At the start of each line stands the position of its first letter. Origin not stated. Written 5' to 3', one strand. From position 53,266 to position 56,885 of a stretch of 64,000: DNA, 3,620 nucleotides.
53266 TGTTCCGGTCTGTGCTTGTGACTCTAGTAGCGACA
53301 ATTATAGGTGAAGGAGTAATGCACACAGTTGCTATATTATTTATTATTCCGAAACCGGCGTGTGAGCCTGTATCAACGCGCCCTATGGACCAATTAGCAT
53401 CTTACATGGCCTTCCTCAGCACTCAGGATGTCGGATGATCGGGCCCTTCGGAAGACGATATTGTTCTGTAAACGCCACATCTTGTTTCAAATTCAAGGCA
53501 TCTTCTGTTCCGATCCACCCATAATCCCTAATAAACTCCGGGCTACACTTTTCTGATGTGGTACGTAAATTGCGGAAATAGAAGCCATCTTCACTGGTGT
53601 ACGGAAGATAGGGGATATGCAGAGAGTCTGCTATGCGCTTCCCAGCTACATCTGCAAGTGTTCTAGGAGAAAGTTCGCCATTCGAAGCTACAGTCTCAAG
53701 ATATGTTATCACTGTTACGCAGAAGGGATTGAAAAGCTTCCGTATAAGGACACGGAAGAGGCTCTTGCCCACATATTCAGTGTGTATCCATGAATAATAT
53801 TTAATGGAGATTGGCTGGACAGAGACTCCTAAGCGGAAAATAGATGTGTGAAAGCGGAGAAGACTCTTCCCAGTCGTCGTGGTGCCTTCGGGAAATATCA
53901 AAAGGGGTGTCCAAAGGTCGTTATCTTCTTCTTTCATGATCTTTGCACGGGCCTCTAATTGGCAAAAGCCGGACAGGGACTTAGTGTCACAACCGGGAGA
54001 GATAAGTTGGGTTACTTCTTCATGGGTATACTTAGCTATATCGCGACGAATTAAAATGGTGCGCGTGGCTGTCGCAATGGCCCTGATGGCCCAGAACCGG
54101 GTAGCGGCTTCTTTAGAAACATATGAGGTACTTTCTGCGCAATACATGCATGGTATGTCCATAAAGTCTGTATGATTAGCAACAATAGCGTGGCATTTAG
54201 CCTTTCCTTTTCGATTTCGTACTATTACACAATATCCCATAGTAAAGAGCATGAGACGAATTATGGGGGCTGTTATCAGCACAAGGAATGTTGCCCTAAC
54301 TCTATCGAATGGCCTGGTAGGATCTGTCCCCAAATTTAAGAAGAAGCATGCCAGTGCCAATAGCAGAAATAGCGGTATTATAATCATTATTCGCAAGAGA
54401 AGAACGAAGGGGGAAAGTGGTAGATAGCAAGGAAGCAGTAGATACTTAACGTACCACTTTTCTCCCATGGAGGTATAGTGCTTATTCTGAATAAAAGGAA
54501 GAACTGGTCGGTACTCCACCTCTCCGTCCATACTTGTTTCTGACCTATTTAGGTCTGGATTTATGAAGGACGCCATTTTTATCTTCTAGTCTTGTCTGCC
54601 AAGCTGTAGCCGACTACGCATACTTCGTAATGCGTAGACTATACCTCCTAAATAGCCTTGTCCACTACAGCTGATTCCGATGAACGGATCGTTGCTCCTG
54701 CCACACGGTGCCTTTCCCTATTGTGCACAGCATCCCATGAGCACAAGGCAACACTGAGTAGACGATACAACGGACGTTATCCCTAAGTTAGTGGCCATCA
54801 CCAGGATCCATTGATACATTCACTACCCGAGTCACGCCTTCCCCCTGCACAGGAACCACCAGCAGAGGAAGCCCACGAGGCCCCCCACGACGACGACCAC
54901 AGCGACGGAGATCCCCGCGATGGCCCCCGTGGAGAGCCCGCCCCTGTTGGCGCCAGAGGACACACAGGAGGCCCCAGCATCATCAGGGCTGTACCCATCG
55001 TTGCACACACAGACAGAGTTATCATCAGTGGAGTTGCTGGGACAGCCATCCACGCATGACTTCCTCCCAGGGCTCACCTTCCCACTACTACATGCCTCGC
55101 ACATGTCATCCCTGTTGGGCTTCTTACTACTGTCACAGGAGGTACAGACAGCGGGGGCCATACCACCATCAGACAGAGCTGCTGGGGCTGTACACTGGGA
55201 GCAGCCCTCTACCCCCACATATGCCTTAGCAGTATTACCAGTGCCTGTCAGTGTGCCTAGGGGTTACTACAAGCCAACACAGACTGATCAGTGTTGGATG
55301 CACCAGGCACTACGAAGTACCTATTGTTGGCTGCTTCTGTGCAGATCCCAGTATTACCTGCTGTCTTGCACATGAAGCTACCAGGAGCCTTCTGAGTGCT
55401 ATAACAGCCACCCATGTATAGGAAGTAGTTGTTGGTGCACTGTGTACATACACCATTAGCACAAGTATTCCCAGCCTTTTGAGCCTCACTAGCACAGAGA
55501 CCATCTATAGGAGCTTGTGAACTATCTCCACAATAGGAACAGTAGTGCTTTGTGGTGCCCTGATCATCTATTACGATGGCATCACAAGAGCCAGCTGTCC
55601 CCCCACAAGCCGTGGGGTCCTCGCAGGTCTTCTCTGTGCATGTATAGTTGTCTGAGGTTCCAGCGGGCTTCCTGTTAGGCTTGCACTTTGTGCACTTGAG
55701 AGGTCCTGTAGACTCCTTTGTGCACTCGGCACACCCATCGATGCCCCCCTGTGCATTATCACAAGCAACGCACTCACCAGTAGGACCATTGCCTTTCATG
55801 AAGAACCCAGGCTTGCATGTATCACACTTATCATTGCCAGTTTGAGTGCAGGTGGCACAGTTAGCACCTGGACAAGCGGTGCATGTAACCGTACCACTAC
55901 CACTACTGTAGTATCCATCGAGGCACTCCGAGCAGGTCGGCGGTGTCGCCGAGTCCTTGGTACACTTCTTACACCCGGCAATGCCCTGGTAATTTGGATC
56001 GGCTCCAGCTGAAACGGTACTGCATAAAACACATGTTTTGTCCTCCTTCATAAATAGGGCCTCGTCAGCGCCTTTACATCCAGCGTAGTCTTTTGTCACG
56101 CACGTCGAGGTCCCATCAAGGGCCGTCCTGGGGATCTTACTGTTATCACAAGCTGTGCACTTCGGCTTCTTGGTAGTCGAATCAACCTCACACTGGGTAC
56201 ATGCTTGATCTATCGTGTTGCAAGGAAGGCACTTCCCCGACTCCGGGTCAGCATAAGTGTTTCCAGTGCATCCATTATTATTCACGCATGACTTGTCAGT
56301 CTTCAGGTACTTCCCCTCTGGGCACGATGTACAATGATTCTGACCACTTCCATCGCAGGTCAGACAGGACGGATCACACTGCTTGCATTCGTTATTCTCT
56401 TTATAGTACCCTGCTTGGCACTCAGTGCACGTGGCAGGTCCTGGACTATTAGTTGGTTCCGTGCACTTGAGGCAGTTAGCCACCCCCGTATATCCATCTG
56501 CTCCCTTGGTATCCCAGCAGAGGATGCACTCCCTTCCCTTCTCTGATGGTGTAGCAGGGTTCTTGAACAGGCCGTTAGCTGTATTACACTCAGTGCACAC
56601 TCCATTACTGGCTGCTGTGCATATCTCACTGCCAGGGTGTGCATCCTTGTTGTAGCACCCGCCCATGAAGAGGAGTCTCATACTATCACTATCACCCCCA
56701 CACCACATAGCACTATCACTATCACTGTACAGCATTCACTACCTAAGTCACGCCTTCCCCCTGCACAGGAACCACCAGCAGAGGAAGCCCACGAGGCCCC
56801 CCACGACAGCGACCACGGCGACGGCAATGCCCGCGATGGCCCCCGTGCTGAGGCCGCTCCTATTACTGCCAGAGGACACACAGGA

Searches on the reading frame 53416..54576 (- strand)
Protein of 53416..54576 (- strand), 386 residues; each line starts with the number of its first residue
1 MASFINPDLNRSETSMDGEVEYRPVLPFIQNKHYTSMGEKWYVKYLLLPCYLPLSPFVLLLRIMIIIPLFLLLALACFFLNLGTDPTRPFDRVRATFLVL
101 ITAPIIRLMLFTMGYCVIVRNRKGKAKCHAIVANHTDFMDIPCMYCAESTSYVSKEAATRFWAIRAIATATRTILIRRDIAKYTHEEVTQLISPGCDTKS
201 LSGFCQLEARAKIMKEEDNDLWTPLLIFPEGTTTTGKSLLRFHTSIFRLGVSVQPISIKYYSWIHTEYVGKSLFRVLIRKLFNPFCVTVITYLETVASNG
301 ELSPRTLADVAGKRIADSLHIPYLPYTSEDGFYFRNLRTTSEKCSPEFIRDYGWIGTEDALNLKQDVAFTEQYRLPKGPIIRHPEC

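Call 16: find_encoding_contigs(protein=window:53416-54576:-, flank=10000, max_places=10)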
Protein window:53416-54576:- (386 aa): 23 contigs read that carry it; 5 places shown.
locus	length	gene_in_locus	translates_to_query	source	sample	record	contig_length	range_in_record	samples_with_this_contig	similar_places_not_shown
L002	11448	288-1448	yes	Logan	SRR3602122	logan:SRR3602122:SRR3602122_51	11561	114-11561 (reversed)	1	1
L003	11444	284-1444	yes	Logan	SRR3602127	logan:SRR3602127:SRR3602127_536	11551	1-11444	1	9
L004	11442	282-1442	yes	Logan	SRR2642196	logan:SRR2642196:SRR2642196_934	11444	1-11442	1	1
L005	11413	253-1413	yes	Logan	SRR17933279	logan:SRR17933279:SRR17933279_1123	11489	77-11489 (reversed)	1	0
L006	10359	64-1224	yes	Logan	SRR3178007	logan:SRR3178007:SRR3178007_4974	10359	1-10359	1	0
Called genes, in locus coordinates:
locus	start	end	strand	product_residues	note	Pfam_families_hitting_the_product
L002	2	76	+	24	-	?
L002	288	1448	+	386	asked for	PF01553:Acyltransferase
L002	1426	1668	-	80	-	-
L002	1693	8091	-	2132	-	-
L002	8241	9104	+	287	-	PF07719:TPR_2 (faint), PF13181:TPR_8 (faint), PF17874:TPR_MalT (faint), PF00515:TPR_1 (faint), PF13424:TPR_12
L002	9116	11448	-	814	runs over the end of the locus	?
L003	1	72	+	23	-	?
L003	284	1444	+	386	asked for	PF01553:Acyltransferase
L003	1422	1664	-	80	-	-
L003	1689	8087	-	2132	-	-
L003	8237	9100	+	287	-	PF07719:TPR_2 (faint), PF13181:TPR_8 (faint), PF17874:TPR_MalT (faint), PF00515:TPR_1 (faint), PF13424:TPR_12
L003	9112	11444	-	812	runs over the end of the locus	?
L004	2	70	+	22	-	?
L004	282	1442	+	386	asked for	PF01553:Acyltransferase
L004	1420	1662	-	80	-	-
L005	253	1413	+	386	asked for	PF01553:Acyltransferase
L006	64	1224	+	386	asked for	PF01553:Acyltransferase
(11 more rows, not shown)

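Call 41: list_cluster_members(proteins=[window:53416-54576:-, window:46773-53171:+, window:56748-58631:-, window:59893-60552:-, window:58644-59651:-, window:55257-56735:-])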
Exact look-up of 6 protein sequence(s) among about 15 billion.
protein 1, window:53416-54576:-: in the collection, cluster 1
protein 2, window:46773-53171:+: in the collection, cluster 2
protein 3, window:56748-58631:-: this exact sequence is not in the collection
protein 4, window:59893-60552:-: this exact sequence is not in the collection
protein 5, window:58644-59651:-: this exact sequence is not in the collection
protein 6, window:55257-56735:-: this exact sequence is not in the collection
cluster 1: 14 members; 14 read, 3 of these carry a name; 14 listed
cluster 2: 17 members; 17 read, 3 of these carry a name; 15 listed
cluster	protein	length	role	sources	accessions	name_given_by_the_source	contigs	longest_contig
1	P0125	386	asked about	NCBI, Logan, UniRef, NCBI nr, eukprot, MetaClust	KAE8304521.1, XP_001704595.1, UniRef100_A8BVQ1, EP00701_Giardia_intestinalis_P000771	Acyltransferase [Giardia duodenalis] | Acyltransferase n=1 Tax=Giardia intestinalis (strain ATCC 50803 / WB clone C6) ... | Acyltransferase [Giardia intestinalis]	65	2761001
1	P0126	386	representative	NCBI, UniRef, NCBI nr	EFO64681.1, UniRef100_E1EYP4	Hypothetical protein GLP15_1496 [Giardia lamblia P15] | Phospholipid/glycerol acyltransferase domain-containing protein n=1 Tax=Giardia ...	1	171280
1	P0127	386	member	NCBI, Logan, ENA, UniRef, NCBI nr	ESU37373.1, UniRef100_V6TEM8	Hypothetical protein DHA2_151766 [Giardia duodenalis] | Phospholipid/glycerol acyltransferase domain-containing protein n=1 Tax=Giardia ... | Hypothetical protein DHA2_151766 [Giardia intestinalis]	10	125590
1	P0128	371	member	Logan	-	-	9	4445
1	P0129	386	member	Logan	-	-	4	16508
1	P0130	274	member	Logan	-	-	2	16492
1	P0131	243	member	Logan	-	-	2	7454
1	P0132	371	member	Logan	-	-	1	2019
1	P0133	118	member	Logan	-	-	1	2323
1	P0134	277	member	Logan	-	-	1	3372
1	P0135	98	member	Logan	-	-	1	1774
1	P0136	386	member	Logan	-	-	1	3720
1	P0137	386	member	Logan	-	-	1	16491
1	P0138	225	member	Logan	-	-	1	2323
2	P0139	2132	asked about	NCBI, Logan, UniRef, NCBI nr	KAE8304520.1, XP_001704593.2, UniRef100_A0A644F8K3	hypothetical protein GL50803_00112784 [Giardia duodenalis] | Spindle pole protein n=1 Tax=Giardia intestinalis (strain ATCC 50803 / WB clone C6) ... | hypothetical protein GL50803_00112784 [Giardia intestinalis]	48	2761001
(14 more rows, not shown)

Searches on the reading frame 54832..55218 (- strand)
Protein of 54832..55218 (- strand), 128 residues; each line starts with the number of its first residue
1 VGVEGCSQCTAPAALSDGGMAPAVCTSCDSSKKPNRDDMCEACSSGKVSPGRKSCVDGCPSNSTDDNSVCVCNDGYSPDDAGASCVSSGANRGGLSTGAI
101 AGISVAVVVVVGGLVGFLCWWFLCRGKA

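Call 59: search_protein_families(library=pfam, proteins=[window:54832-55218:-])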
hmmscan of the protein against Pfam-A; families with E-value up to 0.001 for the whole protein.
window:54832-55218:- (128 aa): 3 families
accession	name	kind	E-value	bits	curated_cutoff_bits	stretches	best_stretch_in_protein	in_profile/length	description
PF03302.18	VSP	-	5.3e-22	78.7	31.4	1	4-128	264-397/397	Giardia variant-specific surface protein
PF05808.16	Podoplanin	-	0.00063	20.5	30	1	18-116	36-121/135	Podoplanin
PF12662.13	cEGF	-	0.00081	19.6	26.6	0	70-86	4-20/24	Complement Clr-like EGF-like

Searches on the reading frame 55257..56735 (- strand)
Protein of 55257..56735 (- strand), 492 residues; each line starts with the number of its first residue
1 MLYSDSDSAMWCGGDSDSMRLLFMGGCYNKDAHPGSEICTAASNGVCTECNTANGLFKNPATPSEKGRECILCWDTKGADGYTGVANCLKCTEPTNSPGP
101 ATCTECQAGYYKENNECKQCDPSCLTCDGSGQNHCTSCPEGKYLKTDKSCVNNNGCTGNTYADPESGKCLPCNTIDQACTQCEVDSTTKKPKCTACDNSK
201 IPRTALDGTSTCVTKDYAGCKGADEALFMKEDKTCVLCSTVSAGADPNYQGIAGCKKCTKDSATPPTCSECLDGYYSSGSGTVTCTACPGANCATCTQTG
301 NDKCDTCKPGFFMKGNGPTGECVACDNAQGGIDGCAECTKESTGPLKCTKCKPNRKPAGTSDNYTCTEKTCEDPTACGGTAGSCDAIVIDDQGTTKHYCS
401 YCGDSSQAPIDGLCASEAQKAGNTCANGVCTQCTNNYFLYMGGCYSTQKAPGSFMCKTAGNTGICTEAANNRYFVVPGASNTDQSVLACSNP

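Call 59: search_protein_families(library=pfam, proteins=[window:55257-56735:-])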
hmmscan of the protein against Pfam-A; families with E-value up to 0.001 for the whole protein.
window:55257-56735:- (492 aa): 1 family
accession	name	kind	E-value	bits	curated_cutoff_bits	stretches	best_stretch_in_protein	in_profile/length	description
PF03302.18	VSP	-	5.4e-24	85.2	31.4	2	347-471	124-248/397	Giardia variant-specific surface protein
